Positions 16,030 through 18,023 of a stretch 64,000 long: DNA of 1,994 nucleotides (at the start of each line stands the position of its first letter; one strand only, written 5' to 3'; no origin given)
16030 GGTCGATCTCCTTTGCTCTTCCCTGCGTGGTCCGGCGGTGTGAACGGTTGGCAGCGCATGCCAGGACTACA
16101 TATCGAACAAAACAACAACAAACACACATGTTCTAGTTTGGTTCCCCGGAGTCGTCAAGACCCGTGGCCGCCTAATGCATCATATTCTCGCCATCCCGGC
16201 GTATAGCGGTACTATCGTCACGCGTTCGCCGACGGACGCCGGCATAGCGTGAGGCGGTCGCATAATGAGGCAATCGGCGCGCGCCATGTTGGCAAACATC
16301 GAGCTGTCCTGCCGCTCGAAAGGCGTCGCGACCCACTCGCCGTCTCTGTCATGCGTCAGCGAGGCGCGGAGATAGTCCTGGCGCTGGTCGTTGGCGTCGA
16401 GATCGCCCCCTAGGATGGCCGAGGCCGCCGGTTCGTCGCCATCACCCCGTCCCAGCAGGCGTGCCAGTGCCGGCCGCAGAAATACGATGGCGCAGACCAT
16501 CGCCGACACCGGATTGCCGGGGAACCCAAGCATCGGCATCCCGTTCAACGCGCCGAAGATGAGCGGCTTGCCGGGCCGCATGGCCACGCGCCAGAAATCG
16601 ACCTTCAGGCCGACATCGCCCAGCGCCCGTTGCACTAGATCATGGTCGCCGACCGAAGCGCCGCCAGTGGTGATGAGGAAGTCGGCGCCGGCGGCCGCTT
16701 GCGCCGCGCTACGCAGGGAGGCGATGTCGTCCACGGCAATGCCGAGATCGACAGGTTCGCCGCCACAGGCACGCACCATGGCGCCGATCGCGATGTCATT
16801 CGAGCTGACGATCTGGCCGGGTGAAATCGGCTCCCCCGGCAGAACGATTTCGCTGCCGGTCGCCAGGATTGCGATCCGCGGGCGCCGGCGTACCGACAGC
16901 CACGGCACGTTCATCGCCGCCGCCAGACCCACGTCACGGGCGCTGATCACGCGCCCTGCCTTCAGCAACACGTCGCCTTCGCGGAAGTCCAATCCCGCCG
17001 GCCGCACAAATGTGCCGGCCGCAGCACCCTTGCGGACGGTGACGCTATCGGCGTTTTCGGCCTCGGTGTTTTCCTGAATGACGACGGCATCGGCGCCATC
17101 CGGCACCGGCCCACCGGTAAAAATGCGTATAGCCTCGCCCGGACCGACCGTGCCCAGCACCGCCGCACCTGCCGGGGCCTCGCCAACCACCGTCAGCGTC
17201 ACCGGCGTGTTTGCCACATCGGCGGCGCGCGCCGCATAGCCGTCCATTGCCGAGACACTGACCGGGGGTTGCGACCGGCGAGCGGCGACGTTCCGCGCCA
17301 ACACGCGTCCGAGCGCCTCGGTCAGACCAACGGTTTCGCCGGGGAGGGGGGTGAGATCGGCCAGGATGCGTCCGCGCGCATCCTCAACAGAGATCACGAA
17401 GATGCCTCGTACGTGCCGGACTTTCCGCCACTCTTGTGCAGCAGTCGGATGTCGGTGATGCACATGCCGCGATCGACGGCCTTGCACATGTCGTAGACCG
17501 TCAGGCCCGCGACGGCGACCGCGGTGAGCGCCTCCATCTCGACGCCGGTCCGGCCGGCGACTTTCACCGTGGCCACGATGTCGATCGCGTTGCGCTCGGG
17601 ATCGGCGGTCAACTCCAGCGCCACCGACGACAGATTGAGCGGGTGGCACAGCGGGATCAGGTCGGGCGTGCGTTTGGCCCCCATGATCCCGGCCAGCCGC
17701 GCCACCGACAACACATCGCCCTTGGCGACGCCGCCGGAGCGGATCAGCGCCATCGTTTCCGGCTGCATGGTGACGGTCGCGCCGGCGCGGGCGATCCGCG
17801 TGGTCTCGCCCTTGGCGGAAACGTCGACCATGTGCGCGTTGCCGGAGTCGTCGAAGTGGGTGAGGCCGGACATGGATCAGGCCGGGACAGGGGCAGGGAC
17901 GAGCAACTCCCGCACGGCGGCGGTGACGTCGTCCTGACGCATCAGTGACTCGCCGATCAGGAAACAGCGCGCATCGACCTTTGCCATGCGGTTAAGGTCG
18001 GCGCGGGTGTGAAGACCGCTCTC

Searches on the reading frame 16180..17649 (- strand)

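Call 39: search_protein_families(library=pfam, proteins=[window:16180-17649:-], max_evalue=0.001)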
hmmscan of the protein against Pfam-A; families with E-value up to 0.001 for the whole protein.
window:16180-17649:- (489 aa): 3 families
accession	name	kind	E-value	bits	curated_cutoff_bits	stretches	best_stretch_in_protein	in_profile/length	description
PF03453.22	MoeA_N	-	7.3e-42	143.2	30.8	1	86-246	1-159/160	MoeA N-terminal region (domain I and II)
PF00994.29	MoCF_biosynth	-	6.8e-26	91.1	26.6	1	260-396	1-143/144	Probable molybdopterin binding domain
PF03454.20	MoeA_C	-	1.2e-15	57.9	22.1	1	411-482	2-72/72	MoeA C-terminal region (domain IV)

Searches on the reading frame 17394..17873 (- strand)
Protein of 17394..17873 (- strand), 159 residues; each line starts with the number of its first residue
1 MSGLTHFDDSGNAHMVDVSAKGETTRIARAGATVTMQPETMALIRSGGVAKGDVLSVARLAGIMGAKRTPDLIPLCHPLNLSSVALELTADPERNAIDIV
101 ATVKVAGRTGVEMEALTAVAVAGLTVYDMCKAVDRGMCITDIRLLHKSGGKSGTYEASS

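Call 39: search_protein_families(library=pfam, proteins=[window:17394-17873:-], max_evalue=0.001)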
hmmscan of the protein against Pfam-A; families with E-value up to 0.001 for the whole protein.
window:17394-17873:- (159 aa): 1 family
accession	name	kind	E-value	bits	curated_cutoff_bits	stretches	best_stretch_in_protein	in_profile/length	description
PF01967.27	MoaC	-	3.4e-58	195.9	27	1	15-150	1-136/136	MoaC family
